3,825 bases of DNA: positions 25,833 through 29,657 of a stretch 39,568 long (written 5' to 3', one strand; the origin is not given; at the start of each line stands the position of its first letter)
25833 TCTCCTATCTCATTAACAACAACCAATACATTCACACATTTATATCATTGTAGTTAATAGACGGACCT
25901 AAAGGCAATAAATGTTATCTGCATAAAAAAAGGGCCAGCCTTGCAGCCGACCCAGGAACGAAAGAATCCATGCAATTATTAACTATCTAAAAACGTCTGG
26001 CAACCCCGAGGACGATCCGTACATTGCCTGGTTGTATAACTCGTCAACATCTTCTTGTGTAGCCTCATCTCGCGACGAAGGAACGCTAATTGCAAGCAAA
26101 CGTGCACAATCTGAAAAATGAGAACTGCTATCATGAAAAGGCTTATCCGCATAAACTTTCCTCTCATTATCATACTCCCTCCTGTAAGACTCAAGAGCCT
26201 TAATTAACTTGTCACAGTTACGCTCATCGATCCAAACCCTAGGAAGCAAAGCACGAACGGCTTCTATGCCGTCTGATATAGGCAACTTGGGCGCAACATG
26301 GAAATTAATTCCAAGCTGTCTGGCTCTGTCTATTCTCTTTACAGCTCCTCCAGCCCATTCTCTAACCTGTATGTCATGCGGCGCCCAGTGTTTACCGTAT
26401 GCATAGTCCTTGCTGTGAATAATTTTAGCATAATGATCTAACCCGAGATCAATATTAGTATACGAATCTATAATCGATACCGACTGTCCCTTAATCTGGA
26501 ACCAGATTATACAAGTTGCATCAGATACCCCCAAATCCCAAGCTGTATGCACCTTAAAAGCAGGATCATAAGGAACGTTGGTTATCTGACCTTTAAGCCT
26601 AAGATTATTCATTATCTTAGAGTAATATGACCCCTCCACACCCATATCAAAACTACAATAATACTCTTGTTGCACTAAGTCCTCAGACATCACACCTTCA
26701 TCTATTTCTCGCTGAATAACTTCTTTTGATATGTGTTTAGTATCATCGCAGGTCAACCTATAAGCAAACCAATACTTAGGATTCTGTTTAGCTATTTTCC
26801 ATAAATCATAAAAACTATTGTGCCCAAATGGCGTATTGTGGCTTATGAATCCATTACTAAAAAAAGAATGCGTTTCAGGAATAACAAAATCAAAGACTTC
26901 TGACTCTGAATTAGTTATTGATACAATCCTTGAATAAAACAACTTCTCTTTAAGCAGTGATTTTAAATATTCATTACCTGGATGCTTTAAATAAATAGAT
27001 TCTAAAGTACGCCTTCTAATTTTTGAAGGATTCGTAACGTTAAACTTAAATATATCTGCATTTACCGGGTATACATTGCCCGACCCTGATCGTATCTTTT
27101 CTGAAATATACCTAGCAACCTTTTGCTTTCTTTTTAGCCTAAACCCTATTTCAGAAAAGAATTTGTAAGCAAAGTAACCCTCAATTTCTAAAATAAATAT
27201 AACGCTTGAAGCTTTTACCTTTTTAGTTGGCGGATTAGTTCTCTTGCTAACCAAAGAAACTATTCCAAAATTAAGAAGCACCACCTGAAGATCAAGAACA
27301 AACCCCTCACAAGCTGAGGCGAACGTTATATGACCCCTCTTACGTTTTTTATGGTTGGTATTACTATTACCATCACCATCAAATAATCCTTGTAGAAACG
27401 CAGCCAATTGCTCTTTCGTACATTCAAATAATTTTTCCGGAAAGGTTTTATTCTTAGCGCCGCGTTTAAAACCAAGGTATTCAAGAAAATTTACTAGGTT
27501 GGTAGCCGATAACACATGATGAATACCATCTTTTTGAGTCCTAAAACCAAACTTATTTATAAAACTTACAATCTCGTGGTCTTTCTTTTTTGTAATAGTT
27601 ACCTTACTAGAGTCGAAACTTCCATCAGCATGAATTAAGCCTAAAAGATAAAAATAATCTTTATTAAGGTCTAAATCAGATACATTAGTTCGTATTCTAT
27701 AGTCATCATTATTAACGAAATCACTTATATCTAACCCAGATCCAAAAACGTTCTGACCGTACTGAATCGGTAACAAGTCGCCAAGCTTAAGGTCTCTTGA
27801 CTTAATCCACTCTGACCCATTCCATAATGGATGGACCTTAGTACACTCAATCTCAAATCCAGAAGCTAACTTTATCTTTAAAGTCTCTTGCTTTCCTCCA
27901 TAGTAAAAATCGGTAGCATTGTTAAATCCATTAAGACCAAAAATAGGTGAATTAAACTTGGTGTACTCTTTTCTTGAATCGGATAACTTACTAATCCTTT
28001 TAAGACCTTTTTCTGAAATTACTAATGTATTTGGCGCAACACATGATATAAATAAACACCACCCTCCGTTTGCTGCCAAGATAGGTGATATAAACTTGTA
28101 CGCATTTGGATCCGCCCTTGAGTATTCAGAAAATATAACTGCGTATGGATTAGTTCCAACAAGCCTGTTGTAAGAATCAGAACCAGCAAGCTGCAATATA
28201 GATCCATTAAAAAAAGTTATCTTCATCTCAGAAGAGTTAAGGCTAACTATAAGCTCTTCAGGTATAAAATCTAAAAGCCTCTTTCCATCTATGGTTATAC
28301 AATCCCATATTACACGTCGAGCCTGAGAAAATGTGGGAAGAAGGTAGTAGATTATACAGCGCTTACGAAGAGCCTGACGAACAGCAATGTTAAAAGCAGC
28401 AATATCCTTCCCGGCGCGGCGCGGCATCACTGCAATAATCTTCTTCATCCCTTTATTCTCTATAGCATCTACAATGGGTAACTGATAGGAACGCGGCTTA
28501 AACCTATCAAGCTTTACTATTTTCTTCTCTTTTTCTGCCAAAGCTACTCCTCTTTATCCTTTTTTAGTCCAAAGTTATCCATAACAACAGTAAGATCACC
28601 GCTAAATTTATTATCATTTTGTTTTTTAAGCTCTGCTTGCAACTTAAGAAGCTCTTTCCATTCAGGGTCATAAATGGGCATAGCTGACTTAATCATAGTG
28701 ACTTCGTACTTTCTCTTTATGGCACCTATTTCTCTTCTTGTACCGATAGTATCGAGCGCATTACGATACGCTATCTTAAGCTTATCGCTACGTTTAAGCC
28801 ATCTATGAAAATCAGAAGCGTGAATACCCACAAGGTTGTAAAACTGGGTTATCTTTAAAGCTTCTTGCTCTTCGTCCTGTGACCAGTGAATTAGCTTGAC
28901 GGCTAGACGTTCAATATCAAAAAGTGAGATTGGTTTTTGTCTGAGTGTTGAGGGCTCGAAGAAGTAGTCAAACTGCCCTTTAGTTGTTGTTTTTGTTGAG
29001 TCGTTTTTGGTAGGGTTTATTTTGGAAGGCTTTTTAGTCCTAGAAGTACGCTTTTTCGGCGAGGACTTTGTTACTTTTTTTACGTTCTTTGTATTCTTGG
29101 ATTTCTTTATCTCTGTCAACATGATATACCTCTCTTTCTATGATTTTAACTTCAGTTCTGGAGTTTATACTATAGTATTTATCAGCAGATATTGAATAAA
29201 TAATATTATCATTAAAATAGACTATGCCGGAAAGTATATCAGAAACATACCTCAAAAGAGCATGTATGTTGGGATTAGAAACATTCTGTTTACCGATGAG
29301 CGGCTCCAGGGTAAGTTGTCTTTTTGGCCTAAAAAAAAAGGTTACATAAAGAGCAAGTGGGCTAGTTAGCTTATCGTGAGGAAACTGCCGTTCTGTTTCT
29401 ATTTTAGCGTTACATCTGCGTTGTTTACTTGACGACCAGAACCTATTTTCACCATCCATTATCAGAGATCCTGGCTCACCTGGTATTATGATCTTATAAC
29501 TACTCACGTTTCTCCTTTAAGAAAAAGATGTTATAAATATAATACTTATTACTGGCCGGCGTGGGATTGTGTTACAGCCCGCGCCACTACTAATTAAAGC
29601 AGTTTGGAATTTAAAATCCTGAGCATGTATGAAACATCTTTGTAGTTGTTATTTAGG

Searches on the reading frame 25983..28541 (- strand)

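Call 9: search_protein_families(library=pfam, proteins=[window:25983-28541:-], max_evalue=0.01)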
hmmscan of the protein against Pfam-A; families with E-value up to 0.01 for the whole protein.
window:25983-28541:- (852 aa): 4 families
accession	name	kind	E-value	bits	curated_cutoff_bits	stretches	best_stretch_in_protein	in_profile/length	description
PF14528.11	LAGLIDADG_3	-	2.3e-16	60.3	22.5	1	377-466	1-82/82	LAGLIDADG-like domain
PF14890.11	Intein_splicing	-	1.1e-10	42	35.8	1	214-569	44-155/155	Intein splicing domain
PF05876.18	GpA_ATPase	-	0.00041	20.5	25.6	1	19-148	14-145/247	Phage terminase large subunit gpA, ATPase domain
PF07591.16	PT-HINT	-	0.0027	18.4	27.7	1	205-262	31-92/137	Pretoxin HINT domain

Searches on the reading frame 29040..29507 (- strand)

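Call 66: search_protein_families(library=phrogs, proteins=[window:29040-29507:-], max_evalue=0.001)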
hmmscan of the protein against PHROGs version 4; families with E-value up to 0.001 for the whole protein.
window:29040-29507:- (155 aa): 2 families
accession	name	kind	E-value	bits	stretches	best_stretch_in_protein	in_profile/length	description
phrog_140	-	DNA, RNA and nucleotide metabolism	1.3e-12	48.8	1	36-141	77-184/219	RusA-like Holliday junction resolvase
phrog_24390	-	unknown function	5e-05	24.6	1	80-124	13-57/62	-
